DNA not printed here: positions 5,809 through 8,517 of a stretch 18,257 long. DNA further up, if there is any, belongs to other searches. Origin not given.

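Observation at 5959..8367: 803-aa protein: polybasic N-terminus, ST7-like TPR half, and a triplicated unknown domain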

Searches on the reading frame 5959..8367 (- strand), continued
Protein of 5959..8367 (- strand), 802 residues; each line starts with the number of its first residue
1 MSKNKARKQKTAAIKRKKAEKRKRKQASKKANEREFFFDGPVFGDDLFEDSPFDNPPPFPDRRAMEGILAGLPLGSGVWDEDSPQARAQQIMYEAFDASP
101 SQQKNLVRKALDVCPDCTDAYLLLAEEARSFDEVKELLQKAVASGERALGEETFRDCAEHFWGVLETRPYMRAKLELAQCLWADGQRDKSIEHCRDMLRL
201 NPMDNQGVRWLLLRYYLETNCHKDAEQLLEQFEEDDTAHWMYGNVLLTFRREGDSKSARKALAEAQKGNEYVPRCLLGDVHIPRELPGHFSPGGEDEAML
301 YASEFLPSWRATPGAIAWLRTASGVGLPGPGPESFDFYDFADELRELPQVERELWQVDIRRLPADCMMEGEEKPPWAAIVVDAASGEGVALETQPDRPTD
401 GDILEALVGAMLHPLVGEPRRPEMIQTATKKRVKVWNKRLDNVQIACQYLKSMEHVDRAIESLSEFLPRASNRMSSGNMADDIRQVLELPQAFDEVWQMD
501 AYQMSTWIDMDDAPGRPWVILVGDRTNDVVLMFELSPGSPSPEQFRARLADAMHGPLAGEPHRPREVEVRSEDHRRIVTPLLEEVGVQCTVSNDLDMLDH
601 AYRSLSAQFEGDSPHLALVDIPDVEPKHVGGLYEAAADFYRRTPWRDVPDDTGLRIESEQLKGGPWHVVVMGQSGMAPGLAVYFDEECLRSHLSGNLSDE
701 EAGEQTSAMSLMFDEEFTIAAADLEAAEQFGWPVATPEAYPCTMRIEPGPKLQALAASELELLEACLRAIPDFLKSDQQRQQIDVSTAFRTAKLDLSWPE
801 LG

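Call 11: search_solved_structures(query=window:5962-8367:-, max_evalue=1, show_alignments=2)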
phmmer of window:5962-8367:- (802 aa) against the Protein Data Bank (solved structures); distinct sequences matched with E-value up to 1: 1.
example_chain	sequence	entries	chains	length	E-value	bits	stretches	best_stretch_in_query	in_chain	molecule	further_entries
8f5o_D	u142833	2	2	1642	0.43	11.7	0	171-265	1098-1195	TPR_REGION domain-containing protein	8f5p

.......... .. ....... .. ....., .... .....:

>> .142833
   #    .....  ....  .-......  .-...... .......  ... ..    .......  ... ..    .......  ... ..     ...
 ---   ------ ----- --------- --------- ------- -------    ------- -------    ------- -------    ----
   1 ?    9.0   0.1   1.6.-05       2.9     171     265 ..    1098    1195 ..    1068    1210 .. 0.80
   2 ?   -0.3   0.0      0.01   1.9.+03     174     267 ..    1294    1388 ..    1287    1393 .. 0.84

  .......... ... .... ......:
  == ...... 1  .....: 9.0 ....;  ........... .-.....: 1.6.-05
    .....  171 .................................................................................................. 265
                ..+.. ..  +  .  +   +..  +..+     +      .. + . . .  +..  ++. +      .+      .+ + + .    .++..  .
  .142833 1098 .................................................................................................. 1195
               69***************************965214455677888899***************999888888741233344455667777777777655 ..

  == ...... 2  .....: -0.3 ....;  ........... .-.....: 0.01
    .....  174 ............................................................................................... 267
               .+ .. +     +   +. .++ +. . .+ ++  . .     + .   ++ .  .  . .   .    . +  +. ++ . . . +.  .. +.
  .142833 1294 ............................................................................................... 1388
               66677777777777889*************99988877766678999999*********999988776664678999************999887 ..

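Call 21: find_encoding_contigs(protein=P0002, flank=10000, max_places=2)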
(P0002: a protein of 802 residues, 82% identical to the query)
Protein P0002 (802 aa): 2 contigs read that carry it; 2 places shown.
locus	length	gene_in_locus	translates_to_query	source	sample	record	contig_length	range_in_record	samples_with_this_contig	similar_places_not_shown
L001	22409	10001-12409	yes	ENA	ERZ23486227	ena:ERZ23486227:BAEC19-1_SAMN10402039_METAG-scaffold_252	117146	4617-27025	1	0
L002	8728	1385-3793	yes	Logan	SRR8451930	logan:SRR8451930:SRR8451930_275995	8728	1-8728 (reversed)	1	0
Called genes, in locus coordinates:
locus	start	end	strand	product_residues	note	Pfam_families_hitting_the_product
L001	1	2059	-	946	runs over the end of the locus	PF00754:F5_F8_type_C, PF22633:F5_F8_type_C_2, PF18582:HZS_alpha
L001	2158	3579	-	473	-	PF02056:Glyco_hydro_4, PF11975:Glyco_hydro_4C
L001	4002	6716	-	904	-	PF22842:Pel9A-like_beta_helix (faint), PF21231:GH141_M, PF05048:NosD (weak), PF13229:Beta_helix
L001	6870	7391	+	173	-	PF02915:Rubrerythrin, PF21349:RUBY_RBDX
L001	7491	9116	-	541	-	PF01145:Band_7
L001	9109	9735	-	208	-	-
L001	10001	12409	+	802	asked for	PF04184:ST7, PF22007:DUF6930, PF23988:DUF7309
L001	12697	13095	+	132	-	-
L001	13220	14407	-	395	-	PF04966:OprB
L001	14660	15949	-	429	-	PF04966:OprB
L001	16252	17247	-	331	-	PF00586:AIRS, PF02769:AIRS_C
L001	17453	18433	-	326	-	PF00535:Glycos_transf_2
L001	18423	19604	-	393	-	PF04389:Peptidase_M28 (faint)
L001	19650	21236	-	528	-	PF01293:PEPCK_ATP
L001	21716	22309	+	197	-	PF01135:PCMT, PF13489:Methyltransf_23, PF01209:Ubie_methyltran, PF06325:PrmA, PF13847:Methyltransf_31, PF08241:Methyltransf_11, PF08242:Methyltransf_12, PF13649:Methyltransf_25, +2 more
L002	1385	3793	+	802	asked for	PF04184:ST7, PF22007:DUF6930, PF23988:DUF7309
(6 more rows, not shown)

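Call 22: find_encoding_contigs(protein=P0039, flank=10000, max_places=2)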
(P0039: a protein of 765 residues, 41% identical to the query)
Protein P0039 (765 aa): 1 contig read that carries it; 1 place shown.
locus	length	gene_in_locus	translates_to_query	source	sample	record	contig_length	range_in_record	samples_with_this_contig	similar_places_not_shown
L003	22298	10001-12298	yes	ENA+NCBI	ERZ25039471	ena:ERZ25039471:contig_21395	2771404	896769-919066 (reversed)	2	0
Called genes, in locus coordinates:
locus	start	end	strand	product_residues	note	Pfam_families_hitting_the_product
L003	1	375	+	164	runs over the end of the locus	-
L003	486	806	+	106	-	-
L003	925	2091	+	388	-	PF02518:HATPase_c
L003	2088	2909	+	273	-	PF00072:Response_reg, PF00512:HisKA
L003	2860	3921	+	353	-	PF02518:HATPase_c, PF00072:Response_reg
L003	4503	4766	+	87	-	-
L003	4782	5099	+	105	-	-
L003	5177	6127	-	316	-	PF01073:3Beta_HSD (weak), PF01370:Epimerase, PF04321:RmlD_sub_bind, PF07993:NAD_binding_4 (weak), PF16363:GDP_Man_Dehyd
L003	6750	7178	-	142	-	PF13641:Glyco_tranf_2_3, PF00535:Glycos_transf_2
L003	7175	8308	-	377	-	PF13439:Glyco_transf_4, PF13579:Glyco_trans_4_4, PF00534:Glycos_transf_1, PF13692:Glyco_trans_1_4, PF13524:Glyco_trans_1_2 (weak)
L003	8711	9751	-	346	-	PF13439:Glyco_transf_4, PF13579:Glyco_trans_4_4, PF20706:GT4-conflict, PF00534:Glycos_transf_1, PF13692:Glyco_trans_1_4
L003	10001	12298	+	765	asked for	PF04184:ST7, PF14559:TPR_19 (faint), PF22007:DUF6930, PF23988:DUF7309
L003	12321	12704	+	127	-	-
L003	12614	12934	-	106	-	-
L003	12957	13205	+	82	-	-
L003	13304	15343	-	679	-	PF00400:WD40 (faint), PF23381:Beta-prop_IFT122_1st (faint), PF25174:Beta-prop_THOC3 (faint)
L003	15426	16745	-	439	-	PF00586:AIRS, PF02769:AIRS_C, PF02627:CMD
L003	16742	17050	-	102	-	-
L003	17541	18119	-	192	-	PF02525:Flavodoxin_2, PF03358:FMN_red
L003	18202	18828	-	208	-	PF00343:Phosphorylase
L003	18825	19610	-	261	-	PF00343:Phosphorylase (weak)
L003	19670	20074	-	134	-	-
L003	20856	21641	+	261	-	-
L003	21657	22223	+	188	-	PF02357:NusG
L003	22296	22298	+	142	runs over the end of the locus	PF01750:HycI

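Call 24: find_encoding_contigs(protein=P0043, flank=8000, max_places=1)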
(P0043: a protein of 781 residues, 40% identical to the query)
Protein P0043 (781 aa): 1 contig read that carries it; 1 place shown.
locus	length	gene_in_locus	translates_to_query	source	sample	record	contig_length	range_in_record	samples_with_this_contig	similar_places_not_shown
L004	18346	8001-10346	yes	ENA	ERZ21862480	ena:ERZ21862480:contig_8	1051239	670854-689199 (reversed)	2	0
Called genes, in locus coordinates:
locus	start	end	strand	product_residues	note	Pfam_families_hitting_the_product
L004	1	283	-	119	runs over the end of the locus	PF02699:YajC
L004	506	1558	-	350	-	PF01702:TGT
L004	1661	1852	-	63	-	PF07927:HicA_toxin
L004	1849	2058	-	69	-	PF08972:DUF1902 (weak)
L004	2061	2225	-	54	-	-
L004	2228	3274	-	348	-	PF00482:T2SSF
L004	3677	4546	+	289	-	PF00106:adh_short, PF13561:adh_short_C2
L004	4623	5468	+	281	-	PF00588:SpoU_methylase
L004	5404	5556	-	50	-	-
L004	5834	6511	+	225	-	-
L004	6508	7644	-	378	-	PF00465:Fe-ADH, PF13685:Fe-ADH_2, PF01761:DHQ_synthase, PF24621:DHQS_C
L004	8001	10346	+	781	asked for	PF04184:ST7, PF13428:TPR_14 (faint), PF07719:TPR_2 (faint), PF13432:TPR_16 (faint), PF22007:DUF6930, PF23988:DUF7309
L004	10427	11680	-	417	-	PF01408:GFO_IDH_MocA, PF22725:GFO_IDH_MocA_C3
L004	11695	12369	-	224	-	PF22633:F5_F8_type_C_2 (faint)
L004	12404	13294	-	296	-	PF00535:Glycos_transf_2, PF13641:Glyco_tranf_2_3 (weak)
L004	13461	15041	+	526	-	PF02366:PMT, PF13231:PMT_2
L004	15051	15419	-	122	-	PF01726:LexA_DNA_bind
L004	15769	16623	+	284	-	PF00990:GGDEF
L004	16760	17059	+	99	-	-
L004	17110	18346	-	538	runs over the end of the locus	PF01590:GAF (faint), PF13185:GAF_2 (weak), PF07228:SpoIIE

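Call 25: find_encoding_contigs(protein=P0027, flank=8000, max_places=1)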
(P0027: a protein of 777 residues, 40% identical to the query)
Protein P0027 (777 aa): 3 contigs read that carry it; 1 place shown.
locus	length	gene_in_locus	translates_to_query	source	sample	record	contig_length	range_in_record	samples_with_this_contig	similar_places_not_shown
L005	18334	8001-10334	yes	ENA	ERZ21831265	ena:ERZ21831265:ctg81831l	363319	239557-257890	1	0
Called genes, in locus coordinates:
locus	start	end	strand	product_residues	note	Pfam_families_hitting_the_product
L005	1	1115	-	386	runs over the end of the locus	PF13439:Glyco_transf_4, PF13579:Glyco_trans_4_4, PF00534:Glycos_transf_1, PF13692:Glyco_trans_1_4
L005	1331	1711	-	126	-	PF04226:Transgly_assoc (faint)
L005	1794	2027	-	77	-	-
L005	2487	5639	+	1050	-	PF07719:TPR_2 (faint), PF13432:TPR_16 (faint), PF12770:CHAT (weak)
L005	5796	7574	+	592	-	PF13181:TPR_8 (faint), PF13428:TPR_14 (faint), PF13432:TPR_16 (weak), PF13371:TPR_9 (weak), PF14559:TPR_19 (weak), PF14561:TPR_20 (weak), PF13432:TPR_16, PF13429:TPR_15, +10 more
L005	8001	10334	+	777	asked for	PF04184:ST7 (weak), PF14559:TPR_19 (faint), PF22007:DUF6930, PF23988:DUF7309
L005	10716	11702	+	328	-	PF06283:ThuA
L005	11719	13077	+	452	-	PF01408:GFO_IDH_MocA, PF19051:GFO_IDH_MocA_C2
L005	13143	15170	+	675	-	PF02985:HEAT (faint), PF13646:HEAT_2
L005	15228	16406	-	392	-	PF00108:Thiolase_N, PF00109:ketoacyl-synt (faint), PF02803:Thiolase_C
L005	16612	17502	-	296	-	PF06745:ATPase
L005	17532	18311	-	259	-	PF00106:adh_short, PF08659:KR, PF23441:SDR (faint), PF13561:adh_short_C2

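Call 42: list_cluster_members(proteins=[P0001, P0003, P0039, P0089])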
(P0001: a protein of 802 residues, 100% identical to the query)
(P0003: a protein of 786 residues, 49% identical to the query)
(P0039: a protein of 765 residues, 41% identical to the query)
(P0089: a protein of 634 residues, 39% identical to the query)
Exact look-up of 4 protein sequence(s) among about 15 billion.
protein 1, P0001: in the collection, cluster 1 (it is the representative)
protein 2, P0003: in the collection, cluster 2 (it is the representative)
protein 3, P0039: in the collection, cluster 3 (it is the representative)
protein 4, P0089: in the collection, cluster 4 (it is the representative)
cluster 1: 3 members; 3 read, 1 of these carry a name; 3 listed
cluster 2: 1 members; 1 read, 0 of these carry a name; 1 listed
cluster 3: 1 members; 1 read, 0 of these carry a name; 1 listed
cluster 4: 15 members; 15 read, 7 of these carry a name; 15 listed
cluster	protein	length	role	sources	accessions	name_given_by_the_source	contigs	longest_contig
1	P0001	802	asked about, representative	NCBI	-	-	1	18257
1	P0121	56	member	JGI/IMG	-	hypothetical protein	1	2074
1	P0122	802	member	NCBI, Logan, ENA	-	-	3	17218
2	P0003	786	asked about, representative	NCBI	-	-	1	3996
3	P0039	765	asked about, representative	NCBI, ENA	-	-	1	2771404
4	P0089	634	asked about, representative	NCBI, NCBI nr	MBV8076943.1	MAG: tetratricopeptide repeat protein [Planctomycetaceae bacterium] | tetratricopeptide repeat protein [Planctomycetaceae bacterium]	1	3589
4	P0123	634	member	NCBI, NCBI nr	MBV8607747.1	MAG: hypothetical protein JO034_09825 [Singulisphaera sp.] | hypothetical protein [Singulisphaera sp.]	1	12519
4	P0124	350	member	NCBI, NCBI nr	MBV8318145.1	MAG: tetratricopeptide repeat protein, partial [Planctomycetaceae bacterium] | tetratricopeptide repeat protein [Planctomycetaceae bacterium]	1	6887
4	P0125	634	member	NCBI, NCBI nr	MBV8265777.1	MAG: tetratricopeptide repeat protein [Planctomycetaceae bacterium] | tetratricopeptide repeat protein [Planctomycetaceae bacterium]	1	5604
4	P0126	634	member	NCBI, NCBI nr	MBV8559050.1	MAG: hypothetical protein JO116_26215 [Planctomycetaceae bacterium] | hypothetical protein [Planctomycetaceae bacterium]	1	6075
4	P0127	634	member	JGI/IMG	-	tetratricopeptide (TPR) repeat protein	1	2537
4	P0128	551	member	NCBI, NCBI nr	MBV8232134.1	MAG: tetratricopeptide repeat protein, partial [Planctomycetaceae bacterium] | tetratricopeptide repeat protein [Planctomycetaceae bacterium]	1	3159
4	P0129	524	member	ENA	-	-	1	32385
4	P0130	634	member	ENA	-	-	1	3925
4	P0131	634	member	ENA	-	-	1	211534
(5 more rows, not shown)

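Call 48: predict_structure(alignment_id=A2)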
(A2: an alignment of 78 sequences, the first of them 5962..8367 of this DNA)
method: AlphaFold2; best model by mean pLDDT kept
length: 802 residues; sequences in the alignment: 78
mean_pLDDT: 89.4   pTM: 0.83
mean pLDDT of the five models: 89.4, 88.3, 87.6, 87.5, 87.5
residues with pLDDT >= 90: 585; 70-90: 142; 50-70: 44; < 50: 31
segments of 3 or more residues with pLDDT < 50: 1-5, 28-48, 53-55
pLDDT, mean of each block of 10 residues (from residue 1): 49 66 57 34 43 54 87 71 94 94 96 98 93 95 97 93 93 96 92 97 89 95 97 95 98 98 98 94 87 95 93 94 88 82 97 97 85 93 95 93 96 94 98 96 98 96 82 72 92 98 92 91 96 93 93 92 98 96 97 96 90 84 96 98 87 91 92 80 93 85 91 94 96 96 89 90 97 94 95 92 55
secondary structure, 60 per line:
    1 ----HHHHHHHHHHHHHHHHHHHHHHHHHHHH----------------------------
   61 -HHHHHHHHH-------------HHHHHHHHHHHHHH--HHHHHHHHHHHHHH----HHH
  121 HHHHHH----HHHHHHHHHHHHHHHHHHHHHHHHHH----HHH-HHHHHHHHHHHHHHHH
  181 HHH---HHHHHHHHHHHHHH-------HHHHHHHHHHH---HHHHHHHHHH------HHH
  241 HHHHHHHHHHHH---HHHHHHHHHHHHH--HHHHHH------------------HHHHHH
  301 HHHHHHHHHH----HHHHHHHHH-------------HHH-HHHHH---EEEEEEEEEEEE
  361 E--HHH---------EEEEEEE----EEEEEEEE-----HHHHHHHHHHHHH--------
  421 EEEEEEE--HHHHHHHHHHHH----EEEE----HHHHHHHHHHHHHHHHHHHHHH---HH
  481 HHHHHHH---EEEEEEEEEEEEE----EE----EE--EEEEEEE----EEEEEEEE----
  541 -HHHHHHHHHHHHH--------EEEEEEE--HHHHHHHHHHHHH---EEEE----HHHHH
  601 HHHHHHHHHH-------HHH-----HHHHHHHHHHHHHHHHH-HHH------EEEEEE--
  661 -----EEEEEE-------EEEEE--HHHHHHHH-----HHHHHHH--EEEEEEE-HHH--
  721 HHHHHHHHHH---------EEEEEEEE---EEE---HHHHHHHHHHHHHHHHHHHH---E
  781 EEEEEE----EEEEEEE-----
elements in order (helices of 4 or more, strands of 3 or more residues): H5-32 H62-70 H84-97 H100-113 H118-126 H131-156 H165-183 H187-200 H208-218 H222-231 H238-252 H256-268 H271-276 H295-310 H315-323 H341-345 E349-361 E376-382 E387-394 H400-412 E421-427 H430-441 E446-449 H454-475 H479-487 E491-503 E518-524 E529-536 H542-554 E563-569 H572-584 E588-591 H596-610 H626-642 E653-658 E666-671 E679-683 H686-693 H699-705 E708-714 H721-730 E740-747 E751-753 H757-776 E780-786 E791-797

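Call 58: search_protein_families(library=padloc, proteins=[window:5962-8367:-], max_evalue=1)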
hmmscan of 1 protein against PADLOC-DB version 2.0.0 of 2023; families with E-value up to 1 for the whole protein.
window:5962-8367:- (802 aa): 0 families
